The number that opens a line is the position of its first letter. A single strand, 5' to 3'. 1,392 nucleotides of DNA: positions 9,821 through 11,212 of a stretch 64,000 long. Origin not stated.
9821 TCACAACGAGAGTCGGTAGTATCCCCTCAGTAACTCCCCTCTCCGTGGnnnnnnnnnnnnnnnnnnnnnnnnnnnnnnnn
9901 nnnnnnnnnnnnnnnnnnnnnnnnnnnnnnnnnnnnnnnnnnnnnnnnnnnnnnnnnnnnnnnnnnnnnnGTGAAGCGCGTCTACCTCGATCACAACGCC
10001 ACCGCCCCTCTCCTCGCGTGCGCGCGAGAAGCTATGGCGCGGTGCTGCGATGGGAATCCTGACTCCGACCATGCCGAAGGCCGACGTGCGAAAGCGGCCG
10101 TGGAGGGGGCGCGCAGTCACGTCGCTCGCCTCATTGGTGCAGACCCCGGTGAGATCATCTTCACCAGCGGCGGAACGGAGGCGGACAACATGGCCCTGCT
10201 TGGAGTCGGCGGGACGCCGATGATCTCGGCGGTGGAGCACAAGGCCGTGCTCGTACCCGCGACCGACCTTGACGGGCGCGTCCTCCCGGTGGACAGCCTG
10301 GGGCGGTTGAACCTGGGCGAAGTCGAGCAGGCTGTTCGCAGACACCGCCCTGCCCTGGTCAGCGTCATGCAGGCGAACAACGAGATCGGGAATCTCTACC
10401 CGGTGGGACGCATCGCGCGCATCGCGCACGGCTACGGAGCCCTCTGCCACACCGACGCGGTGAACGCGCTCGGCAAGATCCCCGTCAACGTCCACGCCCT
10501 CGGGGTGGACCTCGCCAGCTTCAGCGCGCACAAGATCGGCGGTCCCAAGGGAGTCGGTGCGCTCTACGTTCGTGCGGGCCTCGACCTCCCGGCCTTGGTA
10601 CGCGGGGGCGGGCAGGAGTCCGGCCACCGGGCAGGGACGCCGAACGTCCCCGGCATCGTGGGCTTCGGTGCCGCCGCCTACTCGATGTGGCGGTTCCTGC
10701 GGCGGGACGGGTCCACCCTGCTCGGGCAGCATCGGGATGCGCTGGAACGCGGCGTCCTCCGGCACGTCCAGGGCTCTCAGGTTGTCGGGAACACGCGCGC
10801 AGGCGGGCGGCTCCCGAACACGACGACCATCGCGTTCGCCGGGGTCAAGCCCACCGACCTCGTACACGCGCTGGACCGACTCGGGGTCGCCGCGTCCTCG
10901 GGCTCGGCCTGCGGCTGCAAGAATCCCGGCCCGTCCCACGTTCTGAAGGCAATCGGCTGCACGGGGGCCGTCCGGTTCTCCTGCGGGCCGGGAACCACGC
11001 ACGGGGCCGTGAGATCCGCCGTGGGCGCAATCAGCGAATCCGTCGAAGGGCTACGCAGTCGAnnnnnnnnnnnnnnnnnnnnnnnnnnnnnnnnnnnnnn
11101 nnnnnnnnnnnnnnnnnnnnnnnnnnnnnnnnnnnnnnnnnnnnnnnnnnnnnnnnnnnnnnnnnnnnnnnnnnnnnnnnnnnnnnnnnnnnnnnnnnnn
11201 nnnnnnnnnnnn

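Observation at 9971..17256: A virus-borne NifS/IscS-type cysteine desulfurase is translationally coupled to a giant ORFan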

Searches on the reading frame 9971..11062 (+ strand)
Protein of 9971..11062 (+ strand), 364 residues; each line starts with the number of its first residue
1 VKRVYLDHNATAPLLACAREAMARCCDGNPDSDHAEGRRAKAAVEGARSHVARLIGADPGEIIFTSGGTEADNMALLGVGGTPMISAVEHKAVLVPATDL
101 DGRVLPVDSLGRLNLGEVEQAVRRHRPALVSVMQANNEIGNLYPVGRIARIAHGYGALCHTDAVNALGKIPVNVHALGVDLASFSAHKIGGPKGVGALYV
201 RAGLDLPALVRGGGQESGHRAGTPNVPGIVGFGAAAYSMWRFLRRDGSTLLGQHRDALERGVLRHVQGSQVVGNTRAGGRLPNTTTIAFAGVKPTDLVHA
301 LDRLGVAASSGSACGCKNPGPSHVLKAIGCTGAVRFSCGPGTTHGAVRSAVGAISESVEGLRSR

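Call 5: search_protein_families(library=pfam, proteins=[window:9971-11062:+], max_evalue=0.1)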
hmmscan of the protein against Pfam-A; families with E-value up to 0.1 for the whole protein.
window:9971-11062:+ (364 aa): 1 family
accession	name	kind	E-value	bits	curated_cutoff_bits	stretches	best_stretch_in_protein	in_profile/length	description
PF00266.25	Aminotran_5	-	1.3e-64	218.9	21.5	1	4-344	1-365/371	Aminotransferase class-V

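Call 7: search_protein_families(library=ncbifam, proteins=[window:9971-11062:+], max_evalue=0.01)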
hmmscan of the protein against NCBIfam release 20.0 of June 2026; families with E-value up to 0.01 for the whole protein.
window:9971-11062:+ (364 aa): 22 families
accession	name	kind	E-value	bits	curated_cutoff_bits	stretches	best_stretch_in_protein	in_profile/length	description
TIGR03402.1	FeS_nifS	equivalog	1.7e-95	320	530.75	1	4-363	1-375/379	cysteine desulfurase NifS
TIGR03235.1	DNA_S_dndA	equivalog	8.5e-71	239.1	480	1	5-330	1-340/353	cysteine desulfurase DndA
NF010611.0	PRK14012.1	equivalog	8.1e-70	235.8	548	1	4-362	7-383/406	IscS subfamily cysteine desulfurase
TIGR02006.1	IscS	equivalog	1.8e-66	224.8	643.2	1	3-362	4-379/402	IscS subfamily cysteine desulfurase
TIGR03403.1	nifS_epsilon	equivalog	1.4e-63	215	587.7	1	4-363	1-378/382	NifS family cysteine desulfurase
NF002806.0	PRK02948.1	subfamily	2.9e-53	181.2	304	1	4-355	2-369/381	IscS subfamily cysteine desulfurase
TIGR01979.1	sufS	subfamily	4.3e-35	121.3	475.1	1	32-315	52-362/403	SufS family cysteine desulfurase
NF041166.1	f2_encap_cargo1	exception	3.2e-31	109.1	800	1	34-337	281-603/623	family 2A encapsulin nanocompartment cargo protein cysteine desulfurase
NF008126.0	PRK10874.1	equivalog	6.8e-26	91.3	607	1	3-361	20-399/401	cysteine desulfurase CsdA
TIGR01977.1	am_tr_V_EF2568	hypoth_equivalog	3e-25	89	377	1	5-356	2-375/376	cysteine desulfurase family protein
TIGR03392.1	FeS_syn_CsdA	equivalog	3.8e-24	85.6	493.6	1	3-361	17-396/398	cysteine desulfurase CsdA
NF006791.0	PRK09295.1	equivalog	7e-21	74.8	661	1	38-314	63-364/406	cysteine desulfurase SufS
NF040779.1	Sec_lyase_SclA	exception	4.3e-19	68.7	525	1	38-356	39-375/378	selenocysteine lyase SclA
TIGR01976.1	am_tr_V_VC1184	hypoth_equivalog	2.1e-16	60.2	352.35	1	31-202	50-233/401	cysteine desulfurase-like protein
TIGR04343.1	egtE_PLP_lyase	equivalog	3.4e-16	59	400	1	39-204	51-219/370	ergothioneine biosynthesis PLP-dependent enzyme EgtE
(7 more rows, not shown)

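Call 8: search_protein_families(library=phrogs, proteins=[window:9971-11062:+], max_evalue=0.01)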
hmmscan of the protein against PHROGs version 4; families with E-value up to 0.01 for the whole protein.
window:9971-11062:+ (364 aa): 1 family
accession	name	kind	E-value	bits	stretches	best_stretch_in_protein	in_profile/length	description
phrog_12787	-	unknown function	1.5e-88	298.5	1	2-363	5-384/387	-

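Call 19: search_dna_similar(query=window:9971-11062:+, collection=phages, mode=protein, max_rows=40)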
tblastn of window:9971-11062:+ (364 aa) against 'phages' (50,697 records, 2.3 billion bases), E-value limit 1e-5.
Records with a match: 56; places in all: 57; records where one place covers at least 80% of the query: 50.
Best place of each record, by identity: <60% 56.
By first word of the organism name: Listeria 18; Bacteriophage 16; Enterococcus 6; Staphylococcus 6; Acinetobacter 4; Salmonella 3; Microcystis 1; Pseudomonas 1; Escherichia 1.
By host as written in the record: - 23; Listeria monocytogenes 18; Staphylococcus aureus 5; Enterococcus faecalis 3; Salmonella enterica subsp. enterica serovar Kentucky 2; Microcystis sp. SG03 1; Homo sapiens 1; Pseudomonas aeruginosa 1; and 2 more.
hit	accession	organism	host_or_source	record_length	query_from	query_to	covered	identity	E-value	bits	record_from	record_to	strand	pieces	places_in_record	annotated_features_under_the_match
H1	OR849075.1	Listeria phage LM 4-14-1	Listeria monocytogenes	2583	2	361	99%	39.4%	2e-61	216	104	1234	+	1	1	record has no annotation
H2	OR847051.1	Listeria phage LM 4-11-1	Listeria monocytogenes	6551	2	361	99%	39.4%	1e-60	216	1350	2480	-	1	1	record has no annotation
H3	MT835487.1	Bacteriophage sp.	human fecal samples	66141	2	362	99%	39.1%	2e-65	230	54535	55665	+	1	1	record has no annotation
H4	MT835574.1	Bacteriophage sp.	human fecal samples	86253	2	356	98%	39.5%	2e-38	151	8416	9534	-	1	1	record has no annotation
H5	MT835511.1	Bacteriophage sp.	human fecal samples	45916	1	359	99%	39.1%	2e-65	230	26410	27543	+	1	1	record has no annotation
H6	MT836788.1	Bacteriophage sp.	human fecal samples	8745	3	363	99%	38.8%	7e-56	202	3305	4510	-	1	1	record has no annotation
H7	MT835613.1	Bacteriophage sp.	human fecal samples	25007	4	363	99%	38.6%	3e-64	226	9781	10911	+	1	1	record has no annotation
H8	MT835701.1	Bacteriophage sp.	human fecal samples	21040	4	363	99%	38.4%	2e-64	227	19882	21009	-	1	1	record has no annotation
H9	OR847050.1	Listeria phage LM 4-11-1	Listeria monocytogenes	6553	2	361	99%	38.4%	5e-60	214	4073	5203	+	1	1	record has no annotation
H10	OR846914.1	Listeria phage LM 4-11-1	Listeria monocytogenes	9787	1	359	99%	37.7%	3e-61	218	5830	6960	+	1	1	record has no annotation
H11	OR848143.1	Listeria phage LM 4-14-1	Listeria monocytogenes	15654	1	359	99%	37.7%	3e-61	218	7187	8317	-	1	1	record has no annotation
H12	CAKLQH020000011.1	Acinetobacter phage MD-2021a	not known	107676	1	363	100%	37.2%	8e-55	199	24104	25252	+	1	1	iscS_2: cysteine desulfurase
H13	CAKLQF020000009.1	Acinetobacter phage MD-2021a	not known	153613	1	363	100%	37.2%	8e-55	199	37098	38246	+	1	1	iscS_3: cysteine desulfurase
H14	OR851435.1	Salmonella phage S.Kent 1-2-1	Salmonella enterica subsp. enterica ...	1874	4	362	94%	38.3%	7e-49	218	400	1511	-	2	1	record has no annotation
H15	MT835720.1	Bacteriophage sp.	human fecal samples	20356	2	344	94%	36.4%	3e-34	139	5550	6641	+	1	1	record has no annotation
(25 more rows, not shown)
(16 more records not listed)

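Call 22: list_cluster_members(proteins=[P0001, window:9971-11062:+])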
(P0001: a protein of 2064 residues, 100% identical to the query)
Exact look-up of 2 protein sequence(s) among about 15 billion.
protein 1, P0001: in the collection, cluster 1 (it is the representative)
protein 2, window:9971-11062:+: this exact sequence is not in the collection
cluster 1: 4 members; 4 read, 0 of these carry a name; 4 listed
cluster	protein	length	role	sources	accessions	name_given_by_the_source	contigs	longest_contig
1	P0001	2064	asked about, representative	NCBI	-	-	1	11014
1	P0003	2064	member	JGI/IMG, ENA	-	-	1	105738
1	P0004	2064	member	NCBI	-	-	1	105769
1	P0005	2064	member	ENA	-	-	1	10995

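Call 26: find_related_loci(query=window:9971-11062:+, collection=viral_contigs, flank=10000)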
Query window:9971-11062:+ (364 aa) in viral_contigs; peptide patterns used: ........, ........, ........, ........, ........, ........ (x = any residue, [..] = any of these).
9 stretches matched a pattern, but none encodes a relative of the query by tblastn (E <= 1e-3).

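Call 28: find_homologous_proteins(query=window:9971-11062:+, max_evalue=1e-30)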
Query window:9971-11062:+ (364 aa): 7998 proteins with E <= 1e-30 among 8000 candidates; the best 120 are listed.
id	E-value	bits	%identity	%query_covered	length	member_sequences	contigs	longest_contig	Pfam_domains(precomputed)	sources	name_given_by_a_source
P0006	1.8e-221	753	100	94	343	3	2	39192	PF00266.26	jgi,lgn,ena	-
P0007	2.4e-197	673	89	94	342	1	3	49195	PF00266.26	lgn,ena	-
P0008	6.8e-180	616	77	99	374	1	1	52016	PF00266.26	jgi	jgi:cysteine desulfurase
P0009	1.2e-87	312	49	100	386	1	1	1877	PF00266.26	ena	-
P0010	9.9e-86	306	49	99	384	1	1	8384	PF00266.26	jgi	jgi:cysteine desulfurase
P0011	1.0e-85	306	49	100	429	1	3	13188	PF00266.26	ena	-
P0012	1.5e-85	305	49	100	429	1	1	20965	PF00266.26,PF01212.28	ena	-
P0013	1.6e-85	305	49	98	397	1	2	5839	PF00266.26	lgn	-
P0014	1.8e-85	305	49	100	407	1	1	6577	PF00266.26,PF01212.28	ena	-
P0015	1.8e-85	305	49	100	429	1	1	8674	PF00266.26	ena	-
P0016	3.1e-85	304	49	100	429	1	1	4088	PF00266.26,PF01212.28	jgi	jgi:cysteine desulfurase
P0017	1.0e-84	303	48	100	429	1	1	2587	PF00266.26,PF01212.28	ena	-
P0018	2.1e-84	302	49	99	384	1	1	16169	PF00266.26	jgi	jgi:cysteine desulfurase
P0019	2.1e-84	302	49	100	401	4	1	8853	PF00266.26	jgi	jgi:cysteine desulfurase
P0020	2.1e-84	302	48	100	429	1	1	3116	PF00266.26,PF01212.28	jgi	jgi:cysteine desulfurase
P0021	2.1e-84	302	48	100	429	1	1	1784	PF00266.26,PF01212.28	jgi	-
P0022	5.4e-84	300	48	100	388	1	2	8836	PF00266.26,PF01212.28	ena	-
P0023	1.9e-83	299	48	100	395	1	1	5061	PF00266.26,PF01212.28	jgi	jgi:cysteine desulfurase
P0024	2.2e-83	298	49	99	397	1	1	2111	PF00266.26,PF01212.28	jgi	jgi:cysteine desulfurase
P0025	4.3e-83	297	47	100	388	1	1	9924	PF00266.26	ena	-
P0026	1.2e-82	296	48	100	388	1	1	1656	PF00266.26,PF01212.28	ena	-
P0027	1.3e-82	296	48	100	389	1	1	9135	PF00266.26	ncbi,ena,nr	ncbi:MAG TPA: cysteine desulfurase NifS [Vicinamibacterales bacterium]|nr:cysteine desulfurase NifS 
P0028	1.5e-82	296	48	100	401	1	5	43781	PF00266.26,PF01212.28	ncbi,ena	-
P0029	2.3e-82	295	48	100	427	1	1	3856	PF00266.26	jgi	jgi:cysteine desulfurase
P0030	2.6e-82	295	48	99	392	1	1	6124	PF00266.26,PF01212.28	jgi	jgi:cysteine desulfurase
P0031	2.9e-82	295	48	100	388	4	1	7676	PF00266.26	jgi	jgi:cysteine desulfurase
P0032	3.4e-82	294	51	96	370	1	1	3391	PF00266.26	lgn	-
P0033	3.9e-82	294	47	100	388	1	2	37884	PF00266.26,PF01212.28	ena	-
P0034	3.9e-82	294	48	99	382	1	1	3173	PF00266.26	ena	-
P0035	4.7e-82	294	48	99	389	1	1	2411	PF00266.26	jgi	jgi:cysteine desulfurase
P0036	5.2e-82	294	47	100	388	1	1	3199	PF00266.26,PF01212.28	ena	-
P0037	5.6e-82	294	47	100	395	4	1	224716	PF00266.26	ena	-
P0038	5.7e-82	294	48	99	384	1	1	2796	PF00266.26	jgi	jgi:cysteine desulfurase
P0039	6.3e-82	294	47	100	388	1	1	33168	PF00266.26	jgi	jgi:cysteine desulfurase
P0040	7.8e-82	293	47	100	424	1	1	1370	PF00266.26,PF01212.28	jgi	jgi:cysteine desulfurase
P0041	8.9e-82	293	47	100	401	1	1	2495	PF00266.26,PF01212.28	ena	-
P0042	9.2e-82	293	48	100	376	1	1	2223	PF00266.26,PF01212.28,PF01041.24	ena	-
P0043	2.5e-81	292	47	100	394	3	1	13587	PF00266.26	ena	-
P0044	3.0e-81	291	47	99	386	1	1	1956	PF00266.26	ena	-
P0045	3.7e-81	291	47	100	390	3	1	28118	PF00266.26,PF01212.28,PF01041.24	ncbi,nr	ncbi:MAG TPA: cysteine desulfurase NifS [Moorella mulderi]|nr:cysteine desulfurase NifS [Moorella mu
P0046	3.7e-81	291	48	100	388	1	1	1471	PF00266.26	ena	-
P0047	4.3e-81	291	47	99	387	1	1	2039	PF00266.26,PF01212.28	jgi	jgi:cysteine desulfurase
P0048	4.6e-81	291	48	100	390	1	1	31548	PF00266.26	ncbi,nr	ncbi:MAG TPA: cysteine desulfurase NifS [Vicinamibacterales bacterium]|nr:cysteine desulfurase NifS 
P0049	4.9e-81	291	47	100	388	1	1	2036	PF00266.26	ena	-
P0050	6.9e-81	290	46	99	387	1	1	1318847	PF00266.26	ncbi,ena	-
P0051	7.3e-81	290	46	99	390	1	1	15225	PF00266.26,PF01212.28,PF01053.27,PF01041.24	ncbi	-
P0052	8.2e-81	290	47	99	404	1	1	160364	PF00266.26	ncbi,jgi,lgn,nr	ncbi:MAG: cysteine desulfurase [Candidatus Nomurabacteria bacterium]|jgi:cysteine desulfurase|nr:cys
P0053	9.1e-81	290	48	100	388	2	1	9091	PF00266.26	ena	-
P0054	9.6e-81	290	49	99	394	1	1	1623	PF00266.26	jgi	jgi:cysteine desulfurase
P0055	1.0e-80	290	49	100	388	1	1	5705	PF00266.26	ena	-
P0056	1.0e-80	290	47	99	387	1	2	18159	PF00266.26,PF01212.28,PF01041.24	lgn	-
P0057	1.1e-80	289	48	99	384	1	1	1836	PF00266.26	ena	-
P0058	1.3e-80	289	47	100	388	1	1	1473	PF00266.26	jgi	jgi:cysteine desulfurase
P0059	1.3e-80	289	46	99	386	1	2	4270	PF00266.26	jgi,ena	jgi:cysteine desulfurase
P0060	1.4e-80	289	47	99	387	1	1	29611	PF00266.26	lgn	-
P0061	1.5e-80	289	49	99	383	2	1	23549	PF00266.26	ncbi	ncbi:MAG: cysteine desulfurase family protein [Candidatus Latescibacterota bacterium]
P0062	1.6e-80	289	47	99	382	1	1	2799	PF00266.26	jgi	jgi:cysteine desulfurase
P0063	1.7e-80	289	47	100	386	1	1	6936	PF00266.26,PF01212.28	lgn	-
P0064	1.7e-80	289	46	99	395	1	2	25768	PF00266.26,PF01212.28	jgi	jgi:cysteine desulfurase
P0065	1.8e-80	289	48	99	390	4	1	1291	PF00266.26,PF01212.28,PF01041.24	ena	-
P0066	2.0e-80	289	47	99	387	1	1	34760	PF00266.26,PF01212.28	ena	-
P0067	2.1e-80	289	48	100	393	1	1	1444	PF00266.26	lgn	-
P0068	2.2e-80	288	48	100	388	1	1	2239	PF00266.26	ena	-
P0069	2.6e-80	288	48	99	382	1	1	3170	PF00266.26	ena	-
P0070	2.7e-80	288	47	100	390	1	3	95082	PF00266.26,PF01212.28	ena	-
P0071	3.1e-80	288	49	99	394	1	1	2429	PF00266.26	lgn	-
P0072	3.3e-80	288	46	99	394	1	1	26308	PF00266.26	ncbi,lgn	-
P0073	4.3e-80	288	48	99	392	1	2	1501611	PF00266.26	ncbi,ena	-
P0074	4.6e-80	287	46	99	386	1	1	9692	PF00266.26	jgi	jgi:cysteine desulfurase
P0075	5.0e-80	287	49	99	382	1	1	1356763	PF00266.26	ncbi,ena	-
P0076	6.1e-80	287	48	99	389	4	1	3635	PF00266.26,PF01212.28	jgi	-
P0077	6.4e-80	287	47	100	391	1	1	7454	PF00266.26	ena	-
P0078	6.6e-80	287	47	99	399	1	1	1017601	PF00266.26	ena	-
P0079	6.8e-80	287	48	100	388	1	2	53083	PF00266.26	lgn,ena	-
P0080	7.6e-80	287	47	99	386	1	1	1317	PF00266.26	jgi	jgi:cysteine desulfurase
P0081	8.0e-80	287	49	100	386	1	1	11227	PF00266.26,PF01212.28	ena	-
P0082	8.5e-80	287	46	99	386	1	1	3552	PF00266.26,PF01212.28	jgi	jgi:cysteine desulfurase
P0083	9.2e-80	286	48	100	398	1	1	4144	PF00266.26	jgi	jgi:cysteine desulfurase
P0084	9.9e-80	286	47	99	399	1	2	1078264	PF00266.26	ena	-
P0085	1.0e-79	286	46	100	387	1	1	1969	PF00266.26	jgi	jgi:cysteine desulfurase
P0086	1.1e-79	286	47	99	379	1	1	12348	PF00266.26,PF01212.28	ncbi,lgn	-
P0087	1.3e-79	286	47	99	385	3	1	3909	PF00266.26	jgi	-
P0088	1.8e-79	286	47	99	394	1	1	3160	PF00266.26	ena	-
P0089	1.8e-79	286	46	99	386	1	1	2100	PF00266.26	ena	-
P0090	1.8e-79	285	47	100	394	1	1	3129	PF00266.26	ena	-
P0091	1.9e-79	285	46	100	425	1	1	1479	PF00266.26,PF01212.28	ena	-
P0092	1.9e-79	285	47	99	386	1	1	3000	PF00266.26,PF01212.28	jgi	jgi:cysteine desulfurase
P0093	2.0e-79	285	45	99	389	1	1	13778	PF00155.28,PF00266.26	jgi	jgi:cysteine desulfurase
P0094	2.1e-79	285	49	98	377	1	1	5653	PF00266.26,PF01212.28,PF01041.24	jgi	-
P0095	2.5e-79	285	48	99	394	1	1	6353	PF00266.26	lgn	-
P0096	2.5e-79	285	46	99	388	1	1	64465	PF00266.26,PF01212.28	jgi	jgi:cysteine desulfurase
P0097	2.6e-79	285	49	100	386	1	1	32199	PF00266.26,PF01212.28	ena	-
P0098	2.7e-79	285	48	99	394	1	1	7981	PF00266.26,PF01212.28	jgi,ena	-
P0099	2.9e-79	285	47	99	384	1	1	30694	PF00266.26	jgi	jgi:cysteine desulfurase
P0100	2.9e-79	285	47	100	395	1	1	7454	PF00266.26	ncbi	-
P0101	3.2e-79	285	46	100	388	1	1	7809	PF00266.26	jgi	jgi:cysteine desulfurase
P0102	4.6e-79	284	47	99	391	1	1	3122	PF00266.26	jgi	jgi:cysteine desulfurase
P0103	4.6e-79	284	46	100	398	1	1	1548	PF00266.26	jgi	jgi:cysteine desulfurase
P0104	4.7e-79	284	47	99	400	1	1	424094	PF00155.28,PF00266.26,PF01212.28,PF01041.24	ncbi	ncbi:MAG: cysteine desulfurase family protein [Vicinamibacterales bacterium]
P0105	4.7e-79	284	47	100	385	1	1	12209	PF00266.26,PF01212.28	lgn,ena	-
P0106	5.1e-79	284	46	99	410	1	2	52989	PF00266.26,PF01041.24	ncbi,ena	-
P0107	5.4e-79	284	47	100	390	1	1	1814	PF00266.26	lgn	-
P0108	5.7e-79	284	46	99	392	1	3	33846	PF00266.26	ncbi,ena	-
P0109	5.8e-79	284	47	99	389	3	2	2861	PF00266.26,PF01212.28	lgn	-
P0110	5.8e-79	284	47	99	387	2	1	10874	PF00155.28,PF00266.26,PF01212.28,PF01041.24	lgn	-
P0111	6.0e-79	284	46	99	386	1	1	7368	PF00266.26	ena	-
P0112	6.6e-79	284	48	94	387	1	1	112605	PF00266.26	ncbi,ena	-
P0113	6.8e-79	284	45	99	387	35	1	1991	PF00266.26,PF01212.28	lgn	-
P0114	7.1e-79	284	46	99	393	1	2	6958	PF00266.26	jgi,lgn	jgi:cysteine desulfurase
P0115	7.1e-79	284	47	99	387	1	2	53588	PF00266.26,PF01212.28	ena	-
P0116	7.4e-79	283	47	100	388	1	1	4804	PF00266.26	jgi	jgi:cysteine desulfurase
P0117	8.4e-79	283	46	99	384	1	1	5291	PF00266.26,PF01212.28,PF01041.24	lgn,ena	-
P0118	8.4e-79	283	46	99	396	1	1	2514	PF00266.26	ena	-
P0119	8.6e-79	283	48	99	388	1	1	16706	PF00266.26,PF01212.28,PF01041.24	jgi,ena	jgi:cysteine desulfurase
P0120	9.2e-79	283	46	99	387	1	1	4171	PF00266.26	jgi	jgi:cysteine desulfurase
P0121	9.5e-79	283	46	100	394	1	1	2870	PF00266.26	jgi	jgi:cysteine desulfurase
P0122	9.6e-79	283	47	99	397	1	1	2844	PF00266.26,PF01212.28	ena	-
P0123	1.0e-78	283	47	100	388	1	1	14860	PF00266.26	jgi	jgi:cysteine desulfurase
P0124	1.1e-78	283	46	99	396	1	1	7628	PF00266.26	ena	-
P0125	1.2e-78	283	48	99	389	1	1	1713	PF00266.26,PF01212.28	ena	-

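Call 29: find_encoding_contigs(protein=P0007, flank=10000, max_places=4)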
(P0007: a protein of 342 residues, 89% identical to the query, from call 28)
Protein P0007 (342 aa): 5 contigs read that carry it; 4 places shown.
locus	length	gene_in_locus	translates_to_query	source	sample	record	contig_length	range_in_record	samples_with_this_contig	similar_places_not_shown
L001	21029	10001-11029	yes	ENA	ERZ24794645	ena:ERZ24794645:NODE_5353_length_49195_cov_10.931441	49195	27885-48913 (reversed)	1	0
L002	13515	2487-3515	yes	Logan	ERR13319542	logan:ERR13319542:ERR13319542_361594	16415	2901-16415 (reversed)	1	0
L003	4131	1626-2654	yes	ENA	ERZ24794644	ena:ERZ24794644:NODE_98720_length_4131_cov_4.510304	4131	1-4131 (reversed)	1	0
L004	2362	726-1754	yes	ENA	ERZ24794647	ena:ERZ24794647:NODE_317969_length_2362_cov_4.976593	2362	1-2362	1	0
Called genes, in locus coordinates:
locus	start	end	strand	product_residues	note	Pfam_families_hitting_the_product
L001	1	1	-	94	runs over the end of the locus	?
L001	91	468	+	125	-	-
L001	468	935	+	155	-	-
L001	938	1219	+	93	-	-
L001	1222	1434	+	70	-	-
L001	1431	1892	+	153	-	-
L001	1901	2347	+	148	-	-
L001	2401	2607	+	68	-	-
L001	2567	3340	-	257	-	-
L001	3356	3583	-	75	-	-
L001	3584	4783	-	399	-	-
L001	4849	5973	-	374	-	PF13203:DUF2201_N (weak)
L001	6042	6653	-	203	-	-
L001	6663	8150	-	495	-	PF07728:AAA_5 (faint)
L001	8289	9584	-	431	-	-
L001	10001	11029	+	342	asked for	PF00266:Aminotran_5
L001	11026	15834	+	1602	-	-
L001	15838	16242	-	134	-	PF00293:NUDIX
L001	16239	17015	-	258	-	PF11860:Muramidase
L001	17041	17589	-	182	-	-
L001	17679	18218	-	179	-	-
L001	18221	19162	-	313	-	PF12705:PDDEXK_1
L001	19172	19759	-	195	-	-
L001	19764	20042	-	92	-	-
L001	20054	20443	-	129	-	PF24963:DUF7768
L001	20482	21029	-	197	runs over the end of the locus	-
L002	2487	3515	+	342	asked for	PF00266:Aminotran_5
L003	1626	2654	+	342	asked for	PF00266:Aminotran_5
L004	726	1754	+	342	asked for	PF00266:Aminotran_5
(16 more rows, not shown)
